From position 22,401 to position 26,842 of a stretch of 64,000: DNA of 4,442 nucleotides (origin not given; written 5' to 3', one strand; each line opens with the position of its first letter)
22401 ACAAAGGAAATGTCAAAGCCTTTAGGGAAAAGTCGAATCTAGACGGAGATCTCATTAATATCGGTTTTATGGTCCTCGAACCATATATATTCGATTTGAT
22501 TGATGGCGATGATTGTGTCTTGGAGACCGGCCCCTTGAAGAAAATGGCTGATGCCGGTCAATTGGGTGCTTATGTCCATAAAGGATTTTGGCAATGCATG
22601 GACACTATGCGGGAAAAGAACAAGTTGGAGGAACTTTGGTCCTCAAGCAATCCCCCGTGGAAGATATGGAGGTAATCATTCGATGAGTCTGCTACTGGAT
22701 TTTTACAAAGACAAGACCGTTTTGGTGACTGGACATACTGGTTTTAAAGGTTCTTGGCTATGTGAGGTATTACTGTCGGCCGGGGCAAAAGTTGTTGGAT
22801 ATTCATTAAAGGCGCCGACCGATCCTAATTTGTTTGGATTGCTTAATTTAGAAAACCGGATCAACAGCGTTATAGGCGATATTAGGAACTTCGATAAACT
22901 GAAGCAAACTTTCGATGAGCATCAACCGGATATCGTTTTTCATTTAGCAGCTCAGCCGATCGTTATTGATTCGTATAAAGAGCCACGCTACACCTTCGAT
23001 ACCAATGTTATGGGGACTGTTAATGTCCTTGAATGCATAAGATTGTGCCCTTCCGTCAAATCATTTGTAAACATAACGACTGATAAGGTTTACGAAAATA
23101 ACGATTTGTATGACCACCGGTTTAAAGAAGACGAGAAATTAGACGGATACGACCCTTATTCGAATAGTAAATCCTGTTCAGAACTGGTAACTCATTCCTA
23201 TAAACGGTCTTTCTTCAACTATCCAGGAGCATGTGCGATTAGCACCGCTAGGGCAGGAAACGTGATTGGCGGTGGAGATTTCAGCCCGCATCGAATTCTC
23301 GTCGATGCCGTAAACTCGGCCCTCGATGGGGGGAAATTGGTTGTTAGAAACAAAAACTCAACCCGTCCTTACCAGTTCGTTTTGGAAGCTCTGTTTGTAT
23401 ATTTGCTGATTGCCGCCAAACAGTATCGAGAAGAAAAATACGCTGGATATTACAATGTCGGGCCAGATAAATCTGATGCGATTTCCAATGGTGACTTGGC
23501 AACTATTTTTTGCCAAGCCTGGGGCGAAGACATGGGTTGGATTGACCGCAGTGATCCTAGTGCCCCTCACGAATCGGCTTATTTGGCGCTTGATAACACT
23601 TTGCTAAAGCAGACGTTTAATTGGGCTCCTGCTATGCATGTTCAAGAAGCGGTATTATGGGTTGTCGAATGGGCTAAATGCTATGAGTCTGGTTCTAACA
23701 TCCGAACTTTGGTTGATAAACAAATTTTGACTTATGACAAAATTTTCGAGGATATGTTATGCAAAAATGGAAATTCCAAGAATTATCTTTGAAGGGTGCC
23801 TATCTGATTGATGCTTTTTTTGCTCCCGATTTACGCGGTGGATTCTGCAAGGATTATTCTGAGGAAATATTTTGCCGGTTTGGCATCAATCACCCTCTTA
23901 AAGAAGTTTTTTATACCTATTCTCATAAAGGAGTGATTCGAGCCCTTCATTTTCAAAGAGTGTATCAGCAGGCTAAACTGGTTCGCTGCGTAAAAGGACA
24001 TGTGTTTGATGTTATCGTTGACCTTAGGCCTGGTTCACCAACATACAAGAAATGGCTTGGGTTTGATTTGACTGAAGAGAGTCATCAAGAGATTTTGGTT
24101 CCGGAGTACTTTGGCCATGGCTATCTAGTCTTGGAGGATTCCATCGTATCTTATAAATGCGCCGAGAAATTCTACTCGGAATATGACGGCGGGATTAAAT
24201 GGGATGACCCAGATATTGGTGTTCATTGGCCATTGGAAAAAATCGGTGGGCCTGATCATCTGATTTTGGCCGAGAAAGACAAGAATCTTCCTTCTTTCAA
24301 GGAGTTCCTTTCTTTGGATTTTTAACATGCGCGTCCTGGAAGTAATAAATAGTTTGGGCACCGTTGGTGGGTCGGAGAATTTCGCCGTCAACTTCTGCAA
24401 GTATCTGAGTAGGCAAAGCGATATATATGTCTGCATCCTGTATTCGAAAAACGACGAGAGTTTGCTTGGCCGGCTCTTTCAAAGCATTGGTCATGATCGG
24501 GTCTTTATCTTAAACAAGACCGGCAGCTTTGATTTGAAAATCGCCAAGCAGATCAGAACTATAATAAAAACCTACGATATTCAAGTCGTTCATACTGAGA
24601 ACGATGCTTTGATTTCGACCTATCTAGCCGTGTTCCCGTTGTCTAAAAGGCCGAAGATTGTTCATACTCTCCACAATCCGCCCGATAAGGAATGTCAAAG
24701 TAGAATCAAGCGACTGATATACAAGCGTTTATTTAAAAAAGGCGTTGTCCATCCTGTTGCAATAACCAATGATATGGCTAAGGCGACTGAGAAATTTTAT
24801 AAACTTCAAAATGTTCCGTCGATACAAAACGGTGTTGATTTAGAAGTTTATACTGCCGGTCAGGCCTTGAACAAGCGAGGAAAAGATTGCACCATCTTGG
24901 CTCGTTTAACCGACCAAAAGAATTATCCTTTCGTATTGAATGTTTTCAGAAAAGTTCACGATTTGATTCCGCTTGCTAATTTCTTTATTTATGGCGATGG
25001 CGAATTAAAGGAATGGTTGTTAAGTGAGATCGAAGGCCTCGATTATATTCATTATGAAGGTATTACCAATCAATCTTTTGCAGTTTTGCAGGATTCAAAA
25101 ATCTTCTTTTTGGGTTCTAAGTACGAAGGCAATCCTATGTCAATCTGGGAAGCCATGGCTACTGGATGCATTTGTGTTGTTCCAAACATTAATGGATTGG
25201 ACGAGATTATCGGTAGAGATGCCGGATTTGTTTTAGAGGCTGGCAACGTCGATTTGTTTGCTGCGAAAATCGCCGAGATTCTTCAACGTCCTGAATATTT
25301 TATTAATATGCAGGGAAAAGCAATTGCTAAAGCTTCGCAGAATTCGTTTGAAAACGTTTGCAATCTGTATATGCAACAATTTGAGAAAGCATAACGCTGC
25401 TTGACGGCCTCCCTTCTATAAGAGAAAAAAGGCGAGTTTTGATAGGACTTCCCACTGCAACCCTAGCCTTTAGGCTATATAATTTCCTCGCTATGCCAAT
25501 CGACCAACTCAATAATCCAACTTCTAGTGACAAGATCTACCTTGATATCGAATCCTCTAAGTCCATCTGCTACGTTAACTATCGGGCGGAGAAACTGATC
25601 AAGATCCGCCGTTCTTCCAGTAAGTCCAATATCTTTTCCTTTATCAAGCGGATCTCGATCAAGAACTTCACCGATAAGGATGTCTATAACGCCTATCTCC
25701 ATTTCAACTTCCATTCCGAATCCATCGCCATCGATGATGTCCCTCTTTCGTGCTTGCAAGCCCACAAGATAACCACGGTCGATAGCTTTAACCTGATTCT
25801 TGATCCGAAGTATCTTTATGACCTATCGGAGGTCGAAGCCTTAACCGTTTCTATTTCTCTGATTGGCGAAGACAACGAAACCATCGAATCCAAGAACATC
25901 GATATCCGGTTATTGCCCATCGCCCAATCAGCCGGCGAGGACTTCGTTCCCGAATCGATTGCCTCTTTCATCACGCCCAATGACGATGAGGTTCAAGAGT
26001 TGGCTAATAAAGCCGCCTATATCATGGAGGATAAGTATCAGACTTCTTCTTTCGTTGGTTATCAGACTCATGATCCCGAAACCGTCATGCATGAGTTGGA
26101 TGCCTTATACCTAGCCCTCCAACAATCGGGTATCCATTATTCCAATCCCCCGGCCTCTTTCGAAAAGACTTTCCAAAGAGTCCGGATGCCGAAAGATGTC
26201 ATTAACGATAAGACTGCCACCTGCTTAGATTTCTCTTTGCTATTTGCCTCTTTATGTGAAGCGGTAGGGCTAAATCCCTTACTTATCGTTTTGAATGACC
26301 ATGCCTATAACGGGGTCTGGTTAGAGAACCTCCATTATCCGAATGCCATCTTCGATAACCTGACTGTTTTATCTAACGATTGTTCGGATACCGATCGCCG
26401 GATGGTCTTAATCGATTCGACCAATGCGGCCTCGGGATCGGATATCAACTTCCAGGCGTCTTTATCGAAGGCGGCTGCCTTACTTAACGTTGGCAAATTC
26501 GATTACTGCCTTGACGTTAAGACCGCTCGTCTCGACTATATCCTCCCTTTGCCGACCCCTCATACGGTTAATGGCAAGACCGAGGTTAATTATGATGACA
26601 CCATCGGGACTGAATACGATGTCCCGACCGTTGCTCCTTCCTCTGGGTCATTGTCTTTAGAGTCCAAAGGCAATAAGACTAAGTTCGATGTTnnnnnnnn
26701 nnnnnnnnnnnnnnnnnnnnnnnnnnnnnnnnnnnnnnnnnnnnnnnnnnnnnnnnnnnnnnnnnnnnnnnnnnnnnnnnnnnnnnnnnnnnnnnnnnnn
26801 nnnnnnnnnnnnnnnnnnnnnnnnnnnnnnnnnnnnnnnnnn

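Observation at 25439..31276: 1945-aa transglutaminase-like / Upf1-like helicase / Vsr-like nuclease / DUF3320 giant protein inserted in the middle of a polysaccharide locus: candidate single-gene defence (Nhi-like) system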

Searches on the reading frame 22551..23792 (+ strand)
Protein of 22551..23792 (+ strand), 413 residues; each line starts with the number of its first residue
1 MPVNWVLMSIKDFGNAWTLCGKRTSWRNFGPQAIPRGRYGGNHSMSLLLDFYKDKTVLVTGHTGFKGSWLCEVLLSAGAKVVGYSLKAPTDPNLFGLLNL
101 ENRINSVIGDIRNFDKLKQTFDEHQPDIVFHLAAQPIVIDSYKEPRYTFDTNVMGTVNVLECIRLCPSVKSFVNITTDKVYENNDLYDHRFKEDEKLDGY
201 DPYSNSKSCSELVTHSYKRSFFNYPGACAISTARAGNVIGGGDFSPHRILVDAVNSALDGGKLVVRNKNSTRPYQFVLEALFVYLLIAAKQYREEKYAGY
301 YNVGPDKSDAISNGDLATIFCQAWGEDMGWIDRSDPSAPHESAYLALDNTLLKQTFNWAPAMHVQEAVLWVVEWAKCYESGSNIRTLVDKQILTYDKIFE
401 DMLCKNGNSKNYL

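Call 15: search_protein_families(library=pfam, proteins=[window:22551-23792:+], max_evalue=0.001)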
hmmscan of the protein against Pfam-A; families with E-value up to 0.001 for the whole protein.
window:22551-23792:+ (413 aa): 6 families
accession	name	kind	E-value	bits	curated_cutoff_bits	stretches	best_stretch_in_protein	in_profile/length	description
PF16363.11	GDP_Man_Dehyd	-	2.9e-38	132.6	27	1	58-368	1-329/332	GDP-mannose 4,6 dehydratase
PF01370.27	Epimerase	-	2.7e-35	122.4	20.9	1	57-304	1-240/240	NAD dependent epimerase/dehydratase family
PF02719.21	Polysacc_synt_2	-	6.1e-16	58.9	20.2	1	57-187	1-138/293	Polysaccharide biosynthesis protein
PF01073.25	3Beta_HSD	-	2.9e-11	43.3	22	1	58-262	1-205/280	3-beta hydroxysteroid dehydrogenase/isomerase family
PF07993.18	NAD_binding_4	-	6.3e-08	32.5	20.1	1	95-220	52-194/258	Male sterility protein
PF04321.23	RmlD_sub_bind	-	1e-07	31.8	27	1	56-217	2-139/287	RmlD substrate binding domain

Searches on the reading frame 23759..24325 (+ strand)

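Call 15: search_protein_families(library=pfam, proteins=[window:23759-24325:+], max_evalue=0.001)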
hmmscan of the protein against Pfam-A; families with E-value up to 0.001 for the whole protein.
window:23759-24325:+ (188 aa): 1 family
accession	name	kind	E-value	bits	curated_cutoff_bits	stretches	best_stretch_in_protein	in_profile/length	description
PF00908.23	dTDP_sugar_isom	-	2.3e-52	177.6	27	1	9-182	2-168/168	dTDP-4-dehydrorhamnose 3,5-epimerase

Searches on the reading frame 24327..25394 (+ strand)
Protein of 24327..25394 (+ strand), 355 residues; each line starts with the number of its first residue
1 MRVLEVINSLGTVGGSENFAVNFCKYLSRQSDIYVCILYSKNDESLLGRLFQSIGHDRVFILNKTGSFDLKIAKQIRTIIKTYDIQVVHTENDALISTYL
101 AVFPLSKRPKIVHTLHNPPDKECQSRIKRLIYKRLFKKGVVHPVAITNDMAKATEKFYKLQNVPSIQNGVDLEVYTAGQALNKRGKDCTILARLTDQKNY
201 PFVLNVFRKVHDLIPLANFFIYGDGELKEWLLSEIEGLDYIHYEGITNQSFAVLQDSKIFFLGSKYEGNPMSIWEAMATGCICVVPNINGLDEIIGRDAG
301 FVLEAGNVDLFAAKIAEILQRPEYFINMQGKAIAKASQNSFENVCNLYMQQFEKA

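Call 15: search_protein_families(library=pfam, proteins=[window:24327-25394:+], max_evalue=0.001)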
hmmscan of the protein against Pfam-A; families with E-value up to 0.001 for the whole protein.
window:24327-25394:+ (355 aa): 3 families
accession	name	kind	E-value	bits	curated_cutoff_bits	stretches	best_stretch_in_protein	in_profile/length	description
PF00534.26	Glycos_transf_1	-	1.1e-20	74.3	26.4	1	180-324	10-161/172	Glycosyl transferases group 1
PF13692.12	Glyco_trans_1_4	-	2.1e-19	70.6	27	1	188-320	4-141/142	Glycosyl transferases group 1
PF13439.12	Glyco_transf_4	-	8.7e-18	65.3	28.5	1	13-173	1-169/170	Glycosyltransferase Family 4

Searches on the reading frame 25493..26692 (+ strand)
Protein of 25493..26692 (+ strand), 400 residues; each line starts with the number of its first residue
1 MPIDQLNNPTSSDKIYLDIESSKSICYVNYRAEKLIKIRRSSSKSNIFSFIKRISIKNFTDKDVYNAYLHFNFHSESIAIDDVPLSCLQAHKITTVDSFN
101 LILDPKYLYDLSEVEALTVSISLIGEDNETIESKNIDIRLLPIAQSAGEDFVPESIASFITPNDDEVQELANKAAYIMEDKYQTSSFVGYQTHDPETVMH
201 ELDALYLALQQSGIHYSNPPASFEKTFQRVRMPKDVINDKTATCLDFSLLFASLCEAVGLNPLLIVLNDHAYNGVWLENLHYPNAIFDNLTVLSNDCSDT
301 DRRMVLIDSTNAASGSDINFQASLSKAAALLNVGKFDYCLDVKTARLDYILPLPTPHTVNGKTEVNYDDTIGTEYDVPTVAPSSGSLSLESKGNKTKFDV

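Call 47: search_solved_structures(query=window:25493-26692:+, max_evalue=10)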
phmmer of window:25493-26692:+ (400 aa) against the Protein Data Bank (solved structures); distinct sequences matched with E-value up to 10: 2.
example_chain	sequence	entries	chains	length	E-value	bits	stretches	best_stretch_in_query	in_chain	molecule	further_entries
9by5_A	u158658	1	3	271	0.34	13.2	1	146-182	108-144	Response regulator receiver protein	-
7og7_A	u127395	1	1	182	1.7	10.9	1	94-166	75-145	NosL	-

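Call 56: predict_structure(alignment_id=A2)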
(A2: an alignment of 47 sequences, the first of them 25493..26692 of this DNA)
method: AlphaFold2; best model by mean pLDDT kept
length: 400 residues; sequences in the alignment: 47
mean_pLDDT: 85.6   pTM: 0.82
mean pLDDT of the five models: 85.6, 85.6, 85.3, 84.4, 84.2
residues with pLDDT >= 90: 246; 70-90: 97; 50-70: 24; < 50: 33
segments of 3 or more residues with pLDDT < 50: 1-11, 372-389
pLDDT, mean of each block of 10 residues (from residue 1): 41 84 89 85 75 93 94 90 94 91 89 91 95 93 80 90 96 97 92 93 98 90 62 95 95 97 93 96 92 87 93 95 94 90 93 89 76 43 41 51
secondary structure, 60 per line:
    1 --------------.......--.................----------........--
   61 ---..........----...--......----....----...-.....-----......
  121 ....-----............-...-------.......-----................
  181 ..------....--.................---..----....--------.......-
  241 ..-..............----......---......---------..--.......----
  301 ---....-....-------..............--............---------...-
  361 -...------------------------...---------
elements in order: E15-21 E24-26 H27-40 E51-58 E64-73 E78-80 E83-88 E93-96 E101-103 H105-109 E115-124 E130-141 H153-159 H165-182 H189-192 H195-211 H221-224 H233-239 H244-257 E262-267 E271-276 H290-296 E304-307 H309-312 H320-333 E336-341 H342-347 E357-359 E362-364

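Call 74: search_protein_representatives(protein=window:25493-26692:+)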
Query: 400 residues. Proteins with E-value up to 0.001 (for the whole library): 3812; up to 1e-10: 1828; up to 1e-30: 277. The best 150 are listed.
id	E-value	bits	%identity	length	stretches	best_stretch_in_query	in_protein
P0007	7.2e-136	469.6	55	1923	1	14-400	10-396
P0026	3.1e-96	339.2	44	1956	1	8-399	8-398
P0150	1.1e-91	324.2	45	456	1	15-399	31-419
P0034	1.2e-84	301.0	41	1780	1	13-399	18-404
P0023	2.4e-84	300.1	42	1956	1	14-368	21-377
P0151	1.8e-83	297.2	41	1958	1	19-399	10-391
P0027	1.8e-82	293.9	40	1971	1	18-399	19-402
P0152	1.7e-81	290.7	43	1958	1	13-360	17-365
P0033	1.3e-79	284.5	42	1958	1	15-400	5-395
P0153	7.7e-79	281.9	40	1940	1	16-399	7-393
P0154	2.5e-77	277.0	41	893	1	22-399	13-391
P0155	3.9e-77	276.3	40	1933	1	16-384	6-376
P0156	4.5e-72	259.7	36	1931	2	17-399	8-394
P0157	7.4e-72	259.0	40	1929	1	14-370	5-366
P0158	1.1e-68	248.5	38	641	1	14-360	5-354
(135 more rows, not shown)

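Call 95: fold_search(model_id=the predicted structure, library=pdb)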
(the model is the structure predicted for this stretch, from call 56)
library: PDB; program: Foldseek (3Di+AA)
matches with E <= 10: 1182; with E <= 0.001: 0
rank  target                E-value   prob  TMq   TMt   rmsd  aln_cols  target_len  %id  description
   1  5a8j                  1.2e-03  0.87  0.14  0.15  16.8       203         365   14  Crystal structure of the ArnB paralog VWA2 from Sulfolobus acidocaldarius (released 2016-06-22)
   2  3kd4_A                1.4e-03  0.77  0.20  0.17  17.6       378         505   10  CRYSTAL STRUCTURE OF A PUTATIVE PROTEASE (BDI_1141) FROM PARABACTEROIDES DISTASONIS ATCC 8503 AT 2.00 A RESOLUTION (released 2009-11-24)
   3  7p4l_C                1.7e-03  1.00  0.18  0.15   4.1        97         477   13  Crystal structure of the trimeric ectodomain of archaeal Fusexin1 (Fsx1) (released 2022-07-13)
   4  2f4m_A                1.8e-03  0.99  0.21  0.26   7.7       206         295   14  The Mouse PNGase-HR23 Complex Reveals a Complete Remodulation of the Protein-Protein Interface Compared to its Yeast O (released 2006-03-07)
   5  6dbs_A                2.9e-03  1.00  0.19  0.15   2.6        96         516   17  Fusion surface structure, function, and dynamics of gamete fusogen HAP2 (released 2018-09-19)
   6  9y6s_8G               3.0e-03  1.00  0.20  0.14   4.8       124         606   14  96-nm repeat of the Leishmania tarentolae doublet microtubule (released 2025-12-17)
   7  6e18_A                4.2e-03  1.00  0.19  0.14   2.4        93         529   18  Crystal structure of Chlamydomonas reinhardtii HAP2 ectodomain provides structural insights of functional loops in gre (released 2018-11-07)
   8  1x3w_A                4.2e-03  1.00  0.23  0.28   6.7       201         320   13  Structure of a peptide:N-glycanase-Rad23 complex (released 2005-06-14)
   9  6u4z                  4.7e-03  0.30  0.13  0.11  21.2       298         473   11  Crystal Structure of a family 76 glycoside hydrolase from a bovine Bacteroides thetaiotaomicron strain (released 2020-04-29)
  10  7p4l_A                5.2e-03  1.00  0.17  0.15   4.1        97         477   11  Crystal structure of the trimeric ectodomain of archaeal Fusexin1 (Fsx1) (released 2022-07-13)
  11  6vbu_1                5.5e-03  1.00  0.19  0.16  14.8       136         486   12  Structure of the bovine BBSome complex (released 2020-01-29)
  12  6dbs_B                5.8e-03  1.00  0.19  0.15   2.6        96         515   17  Fusion surface structure, function, and dynamics of gamete fusogen HAP2 (released 2018-09-19)
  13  3esw_A                6.2e-03  0.99  0.22  0.26   7.2       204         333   13  Complex of yeast PNGase with GlcNAc2-IAc. (released 2008-11-11)
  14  7sqc_T0               6.5e-03  1.00  0.17  0.13   8.7       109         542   14  Ciliary C1 central pair apparatus isolated from Chlamydomonas reinhardtii (released 2022-04-13)
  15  5ow3                  6.9e-03  1.00  0.18  0.17   2.6        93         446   15  Crystal structure of a C-terminally truncated trimeric ectodomain of the Arabidopsis thaliana gamete fusion protein HAP2 (released 2018-08-22)
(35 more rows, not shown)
